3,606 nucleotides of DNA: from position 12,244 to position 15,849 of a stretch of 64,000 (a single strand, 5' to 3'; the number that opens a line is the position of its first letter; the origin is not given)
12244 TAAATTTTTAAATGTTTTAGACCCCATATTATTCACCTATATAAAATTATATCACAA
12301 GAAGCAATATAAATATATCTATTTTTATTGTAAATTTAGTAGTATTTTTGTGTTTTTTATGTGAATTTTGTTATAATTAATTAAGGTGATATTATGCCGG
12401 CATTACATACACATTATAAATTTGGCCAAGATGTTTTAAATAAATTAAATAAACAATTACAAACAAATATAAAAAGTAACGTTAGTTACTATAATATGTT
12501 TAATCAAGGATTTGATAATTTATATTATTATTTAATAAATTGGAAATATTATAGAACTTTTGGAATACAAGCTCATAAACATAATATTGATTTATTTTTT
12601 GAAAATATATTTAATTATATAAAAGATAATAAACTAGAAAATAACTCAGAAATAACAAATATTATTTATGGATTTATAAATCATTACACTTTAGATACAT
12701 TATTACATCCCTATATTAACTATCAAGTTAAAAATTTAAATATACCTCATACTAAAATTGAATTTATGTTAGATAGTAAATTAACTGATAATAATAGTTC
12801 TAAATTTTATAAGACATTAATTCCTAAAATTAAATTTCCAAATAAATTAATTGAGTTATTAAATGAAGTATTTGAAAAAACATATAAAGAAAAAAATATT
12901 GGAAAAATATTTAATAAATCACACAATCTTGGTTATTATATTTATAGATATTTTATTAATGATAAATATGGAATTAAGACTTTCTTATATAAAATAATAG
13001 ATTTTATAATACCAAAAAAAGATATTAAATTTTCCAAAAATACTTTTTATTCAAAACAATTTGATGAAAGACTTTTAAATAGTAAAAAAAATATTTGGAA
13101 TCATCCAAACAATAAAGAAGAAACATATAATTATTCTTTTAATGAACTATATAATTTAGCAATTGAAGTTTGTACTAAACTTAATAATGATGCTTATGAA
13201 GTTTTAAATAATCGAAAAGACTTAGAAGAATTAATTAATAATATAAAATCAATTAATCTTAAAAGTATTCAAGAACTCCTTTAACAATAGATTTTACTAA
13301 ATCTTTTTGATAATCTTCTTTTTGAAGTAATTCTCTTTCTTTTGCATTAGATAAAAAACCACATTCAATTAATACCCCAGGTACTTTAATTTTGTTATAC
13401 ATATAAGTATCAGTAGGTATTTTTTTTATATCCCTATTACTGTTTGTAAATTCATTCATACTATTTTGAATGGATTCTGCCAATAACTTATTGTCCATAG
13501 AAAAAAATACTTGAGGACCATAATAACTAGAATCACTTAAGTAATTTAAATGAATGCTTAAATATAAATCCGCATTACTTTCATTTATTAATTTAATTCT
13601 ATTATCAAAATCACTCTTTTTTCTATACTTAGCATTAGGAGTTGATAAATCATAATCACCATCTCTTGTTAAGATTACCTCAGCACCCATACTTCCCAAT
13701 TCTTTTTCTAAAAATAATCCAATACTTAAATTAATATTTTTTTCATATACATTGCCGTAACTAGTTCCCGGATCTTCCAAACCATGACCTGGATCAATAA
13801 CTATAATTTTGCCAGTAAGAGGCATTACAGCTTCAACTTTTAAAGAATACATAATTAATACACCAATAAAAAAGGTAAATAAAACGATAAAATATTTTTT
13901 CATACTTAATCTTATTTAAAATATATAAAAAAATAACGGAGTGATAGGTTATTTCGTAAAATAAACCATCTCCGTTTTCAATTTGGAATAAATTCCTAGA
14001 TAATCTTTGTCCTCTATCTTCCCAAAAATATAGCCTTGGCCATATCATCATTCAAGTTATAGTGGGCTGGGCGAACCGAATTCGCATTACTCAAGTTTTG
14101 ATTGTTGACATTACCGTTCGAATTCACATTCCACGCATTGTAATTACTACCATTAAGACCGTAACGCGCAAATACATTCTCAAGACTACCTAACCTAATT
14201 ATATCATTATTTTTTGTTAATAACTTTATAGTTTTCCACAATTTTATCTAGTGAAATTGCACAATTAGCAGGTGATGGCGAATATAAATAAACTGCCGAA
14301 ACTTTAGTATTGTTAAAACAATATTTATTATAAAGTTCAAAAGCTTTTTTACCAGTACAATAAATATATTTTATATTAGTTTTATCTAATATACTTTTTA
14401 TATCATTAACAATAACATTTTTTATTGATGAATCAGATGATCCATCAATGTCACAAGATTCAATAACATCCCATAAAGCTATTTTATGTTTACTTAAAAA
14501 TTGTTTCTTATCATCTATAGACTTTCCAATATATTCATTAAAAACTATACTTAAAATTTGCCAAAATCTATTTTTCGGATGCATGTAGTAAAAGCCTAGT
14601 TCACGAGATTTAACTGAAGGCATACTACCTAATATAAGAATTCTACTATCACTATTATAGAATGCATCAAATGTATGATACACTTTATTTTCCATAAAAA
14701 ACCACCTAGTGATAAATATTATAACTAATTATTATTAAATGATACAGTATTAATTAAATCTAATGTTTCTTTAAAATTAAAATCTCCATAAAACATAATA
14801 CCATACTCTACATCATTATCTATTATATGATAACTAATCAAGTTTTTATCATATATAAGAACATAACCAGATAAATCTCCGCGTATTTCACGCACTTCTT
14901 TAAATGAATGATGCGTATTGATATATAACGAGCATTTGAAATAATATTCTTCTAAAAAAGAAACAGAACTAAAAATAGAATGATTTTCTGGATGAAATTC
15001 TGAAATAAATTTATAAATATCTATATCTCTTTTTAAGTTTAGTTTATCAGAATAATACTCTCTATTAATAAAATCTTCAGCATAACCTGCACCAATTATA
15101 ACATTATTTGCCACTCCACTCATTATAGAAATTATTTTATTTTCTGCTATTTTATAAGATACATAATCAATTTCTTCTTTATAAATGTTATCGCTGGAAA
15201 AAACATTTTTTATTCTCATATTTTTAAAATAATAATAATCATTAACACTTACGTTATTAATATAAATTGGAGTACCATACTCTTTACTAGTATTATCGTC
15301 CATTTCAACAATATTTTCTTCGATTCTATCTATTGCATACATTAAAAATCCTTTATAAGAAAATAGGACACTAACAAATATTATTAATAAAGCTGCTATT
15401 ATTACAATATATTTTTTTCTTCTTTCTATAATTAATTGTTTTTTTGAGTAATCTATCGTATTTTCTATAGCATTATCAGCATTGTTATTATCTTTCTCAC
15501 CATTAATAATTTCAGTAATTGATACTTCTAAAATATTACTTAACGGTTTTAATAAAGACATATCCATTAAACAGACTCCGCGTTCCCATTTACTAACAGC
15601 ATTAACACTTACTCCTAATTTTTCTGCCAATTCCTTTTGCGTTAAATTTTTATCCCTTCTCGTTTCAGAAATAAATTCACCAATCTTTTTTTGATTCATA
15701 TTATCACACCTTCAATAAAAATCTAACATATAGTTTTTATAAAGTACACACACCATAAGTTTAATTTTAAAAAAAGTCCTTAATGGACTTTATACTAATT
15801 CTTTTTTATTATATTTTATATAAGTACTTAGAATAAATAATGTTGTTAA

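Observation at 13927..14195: Two copies of a self-contained ~270-nt element with an adenine-avoiding, Asn-codon-rich core: orphan DGR template-repeat-like RNA genes? (second copy 37091-37370)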

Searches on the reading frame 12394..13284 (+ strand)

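Call 7: search_protein_families(library=pfam, proteins=[window:12394-13284:+], max_evalue=0.01)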
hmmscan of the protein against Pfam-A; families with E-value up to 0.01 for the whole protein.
window:12394-13284:+ (296 aa): 1 family
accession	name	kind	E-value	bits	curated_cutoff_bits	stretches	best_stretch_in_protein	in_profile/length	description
PF00882.24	Zn_dep_PLPC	-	0.00023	21.6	26.8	1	6-157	1-158/167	Zinc dependent phospholipase C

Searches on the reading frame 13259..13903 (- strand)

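Call 7: search_protein_families(library=pfam, proteins=[window:13259-13903:-], max_evalue=0.01)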
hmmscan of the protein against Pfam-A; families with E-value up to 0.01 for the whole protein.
window:13259-13903:- (214 aa): 1 family
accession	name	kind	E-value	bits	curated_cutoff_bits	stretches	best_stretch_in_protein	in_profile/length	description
PF01520.23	Amidase_3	-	3.7e-42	144.7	27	1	34-211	1-173/174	N-acetylmuramoyl-L-alanine amidase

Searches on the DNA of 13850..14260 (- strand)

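Call 8: search_dna_similar(query=window:13927-14195:-, collection=phages, mode=distant, max_evalue=0.01)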
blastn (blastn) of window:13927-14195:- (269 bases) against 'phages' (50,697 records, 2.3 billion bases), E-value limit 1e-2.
No match.

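Call 9: search_dna_similar(query=window:13927-14195:-, collection=plasmids, mode=distant, max_evalue=0.01)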
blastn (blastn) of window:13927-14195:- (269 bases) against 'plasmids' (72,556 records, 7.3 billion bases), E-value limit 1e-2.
No match.

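Call 10: search_rna_families(source=window, start=13850, end=14260, threshold=evalue, max_evalue=10, show_alignments=2)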
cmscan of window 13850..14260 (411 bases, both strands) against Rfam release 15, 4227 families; matches with E-value up to 10: 2.
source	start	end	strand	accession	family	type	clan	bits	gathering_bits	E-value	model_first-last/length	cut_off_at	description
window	13922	13988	-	RF00768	MIR405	Gene; miRNA;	-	17.4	102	3.4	1-83/83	no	MIR405 microRNA precursor family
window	14011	14053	-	RF01141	sR18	Gene; snRNA; snoRNA; CD-box;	-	13.6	45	1.3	1-56/56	no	Small nucleolar RNA sR18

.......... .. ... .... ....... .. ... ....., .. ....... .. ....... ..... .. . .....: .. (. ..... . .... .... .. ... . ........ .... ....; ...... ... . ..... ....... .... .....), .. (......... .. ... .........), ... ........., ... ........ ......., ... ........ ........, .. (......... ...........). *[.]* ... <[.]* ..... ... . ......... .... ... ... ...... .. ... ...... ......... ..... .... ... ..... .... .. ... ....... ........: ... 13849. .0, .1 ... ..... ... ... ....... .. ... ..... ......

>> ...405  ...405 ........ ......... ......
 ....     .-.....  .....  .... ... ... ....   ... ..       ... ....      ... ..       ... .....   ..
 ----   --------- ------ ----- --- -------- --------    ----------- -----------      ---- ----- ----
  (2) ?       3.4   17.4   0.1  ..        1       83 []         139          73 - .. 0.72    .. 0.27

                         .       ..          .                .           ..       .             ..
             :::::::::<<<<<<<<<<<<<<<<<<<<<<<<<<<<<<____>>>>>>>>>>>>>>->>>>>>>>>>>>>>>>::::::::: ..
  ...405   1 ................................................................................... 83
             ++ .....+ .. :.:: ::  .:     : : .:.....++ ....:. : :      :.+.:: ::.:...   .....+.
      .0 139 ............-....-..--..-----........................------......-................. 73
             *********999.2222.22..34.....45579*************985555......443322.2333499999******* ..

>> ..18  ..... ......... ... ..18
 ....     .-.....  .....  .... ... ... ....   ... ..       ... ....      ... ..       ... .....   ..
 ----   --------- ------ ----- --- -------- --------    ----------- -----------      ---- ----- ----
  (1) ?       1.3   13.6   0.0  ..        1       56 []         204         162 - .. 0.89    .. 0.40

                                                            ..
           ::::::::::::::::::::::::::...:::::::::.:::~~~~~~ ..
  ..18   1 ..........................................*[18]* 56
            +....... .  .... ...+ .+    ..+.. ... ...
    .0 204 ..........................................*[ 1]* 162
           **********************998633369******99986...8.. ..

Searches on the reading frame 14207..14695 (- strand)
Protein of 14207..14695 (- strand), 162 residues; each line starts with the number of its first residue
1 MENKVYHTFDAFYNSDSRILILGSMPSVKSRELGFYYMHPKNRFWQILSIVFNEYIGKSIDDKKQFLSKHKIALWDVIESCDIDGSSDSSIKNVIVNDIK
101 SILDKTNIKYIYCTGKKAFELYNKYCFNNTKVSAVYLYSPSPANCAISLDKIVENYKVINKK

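Call 7: search_protein_families(library=pfam, proteins=[window:14207-14695:-], max_evalue=0.01)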
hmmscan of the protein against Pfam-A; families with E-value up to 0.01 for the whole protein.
window:14207-14695:- (162 aa): 1 family
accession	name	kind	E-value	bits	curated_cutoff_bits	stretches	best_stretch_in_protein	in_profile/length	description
PF03167.25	UDG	-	4.9e-14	53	24.3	1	12-146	3-124/141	Uracil DNA glycosylase superfamily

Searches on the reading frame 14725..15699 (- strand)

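Call 7: search_protein_families(library=pfam, proteins=[window:14725-15699:-], max_evalue=0.01)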
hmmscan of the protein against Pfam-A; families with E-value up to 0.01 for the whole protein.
window:14725-15699:- (324 aa): 10 families
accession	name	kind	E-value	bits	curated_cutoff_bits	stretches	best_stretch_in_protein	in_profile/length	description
PF01381.28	HTH_3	-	3.7e-11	43.3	23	1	12-64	3-55/55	Helix-turn-helix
PF12844.13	HTH_19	-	3.6e-07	30.4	30.2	1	7-68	1-62/64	Helix-turn-helix domain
PF13443.12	HTH_26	-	4.2e-06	27.4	22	1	12-68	4-61/63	Cro/C1-type HTH DNA-binding domain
PF13560.12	HTH_31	-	4.9e-06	27.2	27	1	7-60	3-57/64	Helix-turn-helix domain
PF15731.11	MqsA_antitoxin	-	1.6e-05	25.5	30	1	7-53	71-117/131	Antitoxin component of bacterial toxin-antitoxin system, MqsA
PF13412.12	HTH_24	-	0.00069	19.6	21.9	1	14-36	13-35/48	Winged helix-turn-helix DNA-binding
PF13744.12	HTH_37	-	0.0019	18.4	27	1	6-41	19-54/80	Helix-turn-helix domain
PF04545.22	Sigma70_r4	-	0.0021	18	24.1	1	14-39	16-41/50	Sigma-70, region 4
PF08279.18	HTH_11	-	0.0032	17.8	25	1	16-37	13-34/55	HTH domain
PF08281.18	Sigma70_r4_2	-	0.0083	16.2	25.7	0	15-37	23-45/54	Sigma-70, region 4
